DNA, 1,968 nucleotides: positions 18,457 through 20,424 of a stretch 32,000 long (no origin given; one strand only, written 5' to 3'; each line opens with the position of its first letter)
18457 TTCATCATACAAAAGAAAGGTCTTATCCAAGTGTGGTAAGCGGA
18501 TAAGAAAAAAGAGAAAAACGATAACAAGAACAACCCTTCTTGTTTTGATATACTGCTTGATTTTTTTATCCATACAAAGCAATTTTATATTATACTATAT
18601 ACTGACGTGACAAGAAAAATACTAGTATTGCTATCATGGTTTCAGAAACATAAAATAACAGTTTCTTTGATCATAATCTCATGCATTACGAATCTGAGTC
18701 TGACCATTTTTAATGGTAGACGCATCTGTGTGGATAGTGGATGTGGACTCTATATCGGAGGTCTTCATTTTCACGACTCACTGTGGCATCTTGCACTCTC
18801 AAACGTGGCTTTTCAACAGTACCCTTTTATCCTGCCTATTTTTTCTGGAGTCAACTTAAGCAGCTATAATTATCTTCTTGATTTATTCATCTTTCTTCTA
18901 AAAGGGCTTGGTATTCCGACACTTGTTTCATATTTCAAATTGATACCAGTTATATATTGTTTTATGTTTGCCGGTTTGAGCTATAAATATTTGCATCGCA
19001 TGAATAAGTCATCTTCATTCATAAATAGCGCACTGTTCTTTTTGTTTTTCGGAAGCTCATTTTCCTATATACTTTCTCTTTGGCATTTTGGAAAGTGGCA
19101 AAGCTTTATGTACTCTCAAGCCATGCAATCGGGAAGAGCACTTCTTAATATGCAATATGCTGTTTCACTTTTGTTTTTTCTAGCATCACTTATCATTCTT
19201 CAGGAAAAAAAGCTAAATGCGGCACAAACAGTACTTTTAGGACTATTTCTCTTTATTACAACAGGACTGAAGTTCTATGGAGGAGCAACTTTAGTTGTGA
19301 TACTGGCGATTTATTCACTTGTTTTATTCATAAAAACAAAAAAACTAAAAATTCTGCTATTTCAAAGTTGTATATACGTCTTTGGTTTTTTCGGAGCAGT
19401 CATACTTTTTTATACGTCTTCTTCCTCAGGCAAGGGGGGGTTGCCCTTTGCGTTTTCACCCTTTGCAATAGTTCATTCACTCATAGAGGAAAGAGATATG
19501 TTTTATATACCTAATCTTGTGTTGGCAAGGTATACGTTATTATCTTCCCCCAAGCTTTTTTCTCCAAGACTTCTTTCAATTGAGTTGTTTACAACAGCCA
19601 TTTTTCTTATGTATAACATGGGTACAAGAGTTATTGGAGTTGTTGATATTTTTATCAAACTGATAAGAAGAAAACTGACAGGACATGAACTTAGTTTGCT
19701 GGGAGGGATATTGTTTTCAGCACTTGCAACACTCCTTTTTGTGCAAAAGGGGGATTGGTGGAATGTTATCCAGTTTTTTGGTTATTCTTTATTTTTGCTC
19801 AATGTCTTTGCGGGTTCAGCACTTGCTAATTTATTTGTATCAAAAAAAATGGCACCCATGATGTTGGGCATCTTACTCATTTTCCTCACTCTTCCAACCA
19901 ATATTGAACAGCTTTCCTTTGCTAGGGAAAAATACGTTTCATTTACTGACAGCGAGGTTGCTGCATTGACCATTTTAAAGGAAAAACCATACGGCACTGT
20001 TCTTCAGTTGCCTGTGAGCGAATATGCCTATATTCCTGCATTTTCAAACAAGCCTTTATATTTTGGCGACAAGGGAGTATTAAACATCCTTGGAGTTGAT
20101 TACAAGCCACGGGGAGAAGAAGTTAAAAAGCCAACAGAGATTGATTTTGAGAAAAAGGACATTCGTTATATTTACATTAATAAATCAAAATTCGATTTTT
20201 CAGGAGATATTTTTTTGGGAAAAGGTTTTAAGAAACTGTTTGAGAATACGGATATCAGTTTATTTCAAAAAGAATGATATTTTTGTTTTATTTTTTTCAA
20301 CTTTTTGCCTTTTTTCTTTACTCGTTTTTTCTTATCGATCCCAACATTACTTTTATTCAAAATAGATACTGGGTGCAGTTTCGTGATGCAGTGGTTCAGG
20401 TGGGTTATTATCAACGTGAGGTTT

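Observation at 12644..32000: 19-kb envelope-glycosylation island packed with nine GT-C-type membrane proteins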

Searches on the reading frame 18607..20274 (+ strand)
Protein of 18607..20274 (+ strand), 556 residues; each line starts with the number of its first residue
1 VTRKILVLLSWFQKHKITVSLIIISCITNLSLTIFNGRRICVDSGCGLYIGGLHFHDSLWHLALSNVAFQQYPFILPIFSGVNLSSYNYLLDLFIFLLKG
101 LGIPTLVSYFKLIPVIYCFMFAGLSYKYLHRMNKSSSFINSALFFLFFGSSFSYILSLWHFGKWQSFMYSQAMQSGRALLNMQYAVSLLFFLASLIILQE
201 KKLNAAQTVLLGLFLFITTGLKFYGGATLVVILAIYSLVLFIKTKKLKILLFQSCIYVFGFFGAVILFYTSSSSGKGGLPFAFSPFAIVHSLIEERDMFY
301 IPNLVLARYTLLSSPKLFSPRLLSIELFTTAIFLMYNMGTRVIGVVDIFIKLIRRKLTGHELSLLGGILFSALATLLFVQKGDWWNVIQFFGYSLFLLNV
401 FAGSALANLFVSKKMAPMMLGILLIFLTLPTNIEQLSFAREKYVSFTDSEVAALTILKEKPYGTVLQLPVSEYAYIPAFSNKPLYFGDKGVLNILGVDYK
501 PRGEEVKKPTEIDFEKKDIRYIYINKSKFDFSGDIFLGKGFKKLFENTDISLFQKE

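Call 5: search_protein_families(library=pfam, max_evalue=0.01, proteins=[window:18607-20274:+])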
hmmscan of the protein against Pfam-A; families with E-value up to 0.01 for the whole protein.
window:18607-20274:+ (556 aa): 0 families

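Call 9: search_protein_families(library=pfam, max_evalue=10, proteins=[window:18607-20274:+])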
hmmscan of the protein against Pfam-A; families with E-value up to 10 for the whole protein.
window:18607-20274:+ (556 aa): 0 families

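Call 10: search_protein_families(library=ncbifam, max_evalue=1, proteins=[window:18607-20274:+])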
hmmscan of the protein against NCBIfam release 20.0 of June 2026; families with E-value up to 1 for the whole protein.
window:18607-20274:+ (556 aa): 0 families

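Call 13: find_homologous_proteins(query=window:18607-20274:+)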
Query window:18607-20274:+ (556 aa): 45 proteins with E <= 0.001 among 8000 candidates.
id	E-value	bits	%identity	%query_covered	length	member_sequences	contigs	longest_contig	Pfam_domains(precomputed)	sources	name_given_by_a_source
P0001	0.0e+0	1207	100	100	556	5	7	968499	-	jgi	-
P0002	6.2e-163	562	48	99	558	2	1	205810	-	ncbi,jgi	jgi:hypothetical protein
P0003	8.5e-159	548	48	99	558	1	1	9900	-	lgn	-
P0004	9.0e-157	541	49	99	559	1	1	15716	-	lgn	-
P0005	6.8e-156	538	49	100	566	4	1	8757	-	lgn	-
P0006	7.6e-155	535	48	98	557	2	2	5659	-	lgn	-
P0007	9.4e-155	535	47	99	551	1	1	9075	-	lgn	-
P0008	2.6e-154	533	48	98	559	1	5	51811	-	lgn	-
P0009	1.6e-153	531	48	99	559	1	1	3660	-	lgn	-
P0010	5.1e-152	526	48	97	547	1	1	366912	-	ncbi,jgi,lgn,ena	ncbi:MAG: hypothetical protein WC489_01845 [Patescibacteria group bacterium]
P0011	2.1e-151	524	47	100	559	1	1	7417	-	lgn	-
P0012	6.2e-151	522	47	98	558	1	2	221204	-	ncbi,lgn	-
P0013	5.0e-149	516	48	100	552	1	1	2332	-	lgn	-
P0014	8.7e-148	512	47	99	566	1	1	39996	-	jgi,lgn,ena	-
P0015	1.5e-147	511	48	98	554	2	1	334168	-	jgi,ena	-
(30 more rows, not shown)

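Call 20: search_solved_structures(query=A1, max_evalue=10)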
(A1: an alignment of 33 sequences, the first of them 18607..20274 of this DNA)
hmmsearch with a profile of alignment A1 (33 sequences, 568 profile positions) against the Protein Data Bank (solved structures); distinct sequences matched with E-value up to 10: 3.
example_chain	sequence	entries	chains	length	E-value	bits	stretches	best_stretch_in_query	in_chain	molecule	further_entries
2xsw_A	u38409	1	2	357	0.28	12.8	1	106-159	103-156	72 KDA INOSITOL POLYPHOSPHATE 5-PHOSPHATASE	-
5dxd_A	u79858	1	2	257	0.38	12.4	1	36-80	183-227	Putative beta-glucanase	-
7z0h_W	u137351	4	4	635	1.8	10.1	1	466-542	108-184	Integrase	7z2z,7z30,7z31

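Call 27: predict_structure(alignment_id=A1)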
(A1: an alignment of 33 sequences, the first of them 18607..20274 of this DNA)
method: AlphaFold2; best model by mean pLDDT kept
length: 556 residues; sequences in the alignment: 33
mean_pLDDT: 92.6   pTM: 0.92
mean pLDDT of the five models: 92.6, 92.2, 91.9, 91.9, 91.8
residues with pLDDT >= 90: 447; 70-90: 96; 50-70: 10; < 50: 3
segments of 3 or more residues with pLDDT < 50: 273-275
pLDDT, mean of each block of 10 residues (from residue 1): 89 96 95 92 93 90 96 94 92 97 97 97 98 97 97 83 73 86 97 97 95 98 97 97 95 98 91 59 92 84 93 85 95 93 97 96 98 96 89 97 98 95 95 87 92 97 95 94 95 91 92 92 92 84 95 95
secondary structure, 60 per line:
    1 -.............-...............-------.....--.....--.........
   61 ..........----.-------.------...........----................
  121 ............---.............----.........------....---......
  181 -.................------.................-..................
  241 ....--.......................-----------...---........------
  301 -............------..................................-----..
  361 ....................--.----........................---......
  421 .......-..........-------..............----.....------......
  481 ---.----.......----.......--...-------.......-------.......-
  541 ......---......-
elements in order: H2-14 H16-30 E38-42 E45-49 H52-70 H90-100 H105-132 H136-148 H153-161 H168-171 H175-180 H182-198 H205-221 H223-244 H247-269 E281-283 H287-294 H302-313 H320-353 H359-377 E378-380 H388-411 H415-427 H429-438 H448-459 E464-468 H475-480 H489-495 H500-506 E519-525 H533-539 E541-546 E550-555
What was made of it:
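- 18607..20277 (+): M3, GT-C fold protein of a small family with no Pfam or NCBIfam model. AlphaFold pLDDT 92.6, pTM 0.92 (call 27).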

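Call 32: fold_search(model_id=the predicted structure, library=pdb)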
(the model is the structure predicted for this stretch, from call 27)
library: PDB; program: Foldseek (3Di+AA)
matches with E <= 10: 173; with E <= 0.001: 23
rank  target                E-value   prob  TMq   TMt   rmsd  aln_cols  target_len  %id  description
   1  7zlh_A                2.5e-07  1.00  0.48  0.43  10.5       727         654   10  Cryo-EM structure of C-mannosyltransferase CeDPY19, in apo state, bound to CMT2-Fab and anti-Fab nanobody (released 2023-01-11)
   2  7e9s_A                4.9e-07  1.00  0.50  0.35  13.5       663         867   12  Archaeal oligosaccharyltransferase AglB from Archaeoglobus fulgidus in complex with an inhibitory peptide and a dolich (released 2021-09-08)
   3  8pn9_A                2.0e-06  1.00  0.46  0.40  14.2       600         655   10  Structure of human oligosaccharyltransferase OST-A complex bound to NGI-1 (released 2024-05-08)
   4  8age_A                2.1e-06  1.00  0.50  0.44  12.5       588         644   12  Structure of yeast oligosaccharylransferase complex with acceptor peptide bound (released 2022-12-07)
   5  7zlg_A                2.1e-06  1.00  0.48  0.42  11.8       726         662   10  Cryo-EM structure of C-mannosyltransferase CeDPY19, in complex with acceptor peptide and bound to CMT2-Fab and anti-Fa (released 2023-01-11)
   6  3wak                  3.0e-06  1.00  0.50  0.34  13.4       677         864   12  Crystal structure of the Archaeoglobus fulgidus oligosaccharyltransferase (O29867_ARCFU) in the apo form (released 2013-10-30)
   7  7oci_F                3.7e-06  1.00  0.49  0.44  13.8       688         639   12  Cryo-EM structure of yeast Ost6p containing oligosaccharyltransferase complex (released 2022-02-16)
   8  6ezn_F                4.1e-06  1.00  0.49  0.43  13.6       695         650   11  Cryo-EM structure of the yeast oligosaccharyltransferase (OST) complex (released 2018-01-17)
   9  8agc_A                5.5e-06  1.00  0.49  0.41  13.6       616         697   11  Structure of yeast oligosaccharylransferase complex with lipid-linked oligosaccharide and non-acceptor peptide bound (released 2022-12-07)
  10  6s7o_A                6.9e-06  1.00  0.49  0.43  13.3       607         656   10  Cryo-EM structure of human oligosaccharyltransferase complex OST-A (released 2019-12-18)
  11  7zli_A                6.9e-06  1.00  0.48  0.42  11.1       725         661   10  Cryo-EM structure of C-mannosyltransferase CeDPY19, in complex with Dol25-P-Man and bound to CMT2-Fab and anti-Fab nan (released 2023-01-11)
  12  8b6l_I                8.2e-06  1.00  0.50  0.42  13.8       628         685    9  Subtomogram average of the human Sec61-TRAP-OSTA-translocon (released 2022-12-07)
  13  6s7t_A                1.2e-05  1.00  0.45  0.37  15.6       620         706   11  Cryo-EM structure of human oligosaccharyltransferase complex OST-B (released 2019-12-18)
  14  9n9j_I                1.3e-05  1.00  0.48  0.40  14.2       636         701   10  Structure of a GRP94 folding intermediate engaged with a CCDC134- and FKBP11-bound secretory translocon (released 2025-11-19)
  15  8if8_B                2.0e-05  1.00  0.52  0.47   8.9       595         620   11  Arabinosyltransferase AftA (released 2023-05-31)
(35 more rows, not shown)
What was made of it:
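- Foldseek also matches non-OST GT-C enzymes (DPY19, AftA, ArnT) at similar TM-scores (call 32).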

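Call 35: find_encoding_contigs(protein=P0010, flank=10000, max_places=2)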
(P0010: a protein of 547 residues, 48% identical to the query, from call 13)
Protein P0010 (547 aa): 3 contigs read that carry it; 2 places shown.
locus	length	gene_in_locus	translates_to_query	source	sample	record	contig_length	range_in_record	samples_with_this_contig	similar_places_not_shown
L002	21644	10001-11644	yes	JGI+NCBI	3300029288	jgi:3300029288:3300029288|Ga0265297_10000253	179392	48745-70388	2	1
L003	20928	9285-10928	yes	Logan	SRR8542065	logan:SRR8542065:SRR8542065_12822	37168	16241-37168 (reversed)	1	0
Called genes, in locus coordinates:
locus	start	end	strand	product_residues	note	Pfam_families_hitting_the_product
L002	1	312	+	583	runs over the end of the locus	PF01807:Zn_ribbon_DnaG, PF08275:DNAG_N, PF01751:Toprim, PF13662:Toprim_4, PF13155:Toprim_2, PF10410:DnaB_bind (weak)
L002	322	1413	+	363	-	PF00140:Sigma70_r1_2, PF04542:Sigma70_r2, PF04539:Sigma70_r3, PF04545:Sigma70_r4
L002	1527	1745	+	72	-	PF13560:HTH_31, PF12844:HTH_19, PF01381:HTH_3, PF13443:HTH_26 (weak)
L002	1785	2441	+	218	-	PF02517:Rce1-like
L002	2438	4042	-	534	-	PF13231:PMT_2 (weak)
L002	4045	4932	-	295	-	PF00535:Glycos_transf_2, PF10111:Glyco_tranf_2_2 (weak), PF13641:Glyco_tranf_2_3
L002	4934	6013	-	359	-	PF00534:Glycos_transf_1, PF13692:Glyco_trans_1_4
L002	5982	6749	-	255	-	PF00535:Glycos_transf_2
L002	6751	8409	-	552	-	-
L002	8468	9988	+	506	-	-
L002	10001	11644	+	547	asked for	-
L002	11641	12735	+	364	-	PF26314:MptA_B_family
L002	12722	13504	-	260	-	-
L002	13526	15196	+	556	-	-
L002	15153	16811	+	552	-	-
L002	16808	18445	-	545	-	-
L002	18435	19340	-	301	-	-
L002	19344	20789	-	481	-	PF01943:Polysacc_synt, PF13440:Polysacc_synt_3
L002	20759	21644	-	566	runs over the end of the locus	-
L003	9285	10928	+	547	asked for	-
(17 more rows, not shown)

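Call 63: search_protein_families(library=pfam, max_evalue=1, proteins=[L002:8468-9985:+, L002:16811-18445:-])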
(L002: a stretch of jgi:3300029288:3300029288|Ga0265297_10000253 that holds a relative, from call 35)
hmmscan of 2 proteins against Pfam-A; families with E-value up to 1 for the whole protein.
L002:8468-9985:+ (506 aa): 0 families

L002:16811-18445:- (545 aa): 0 families
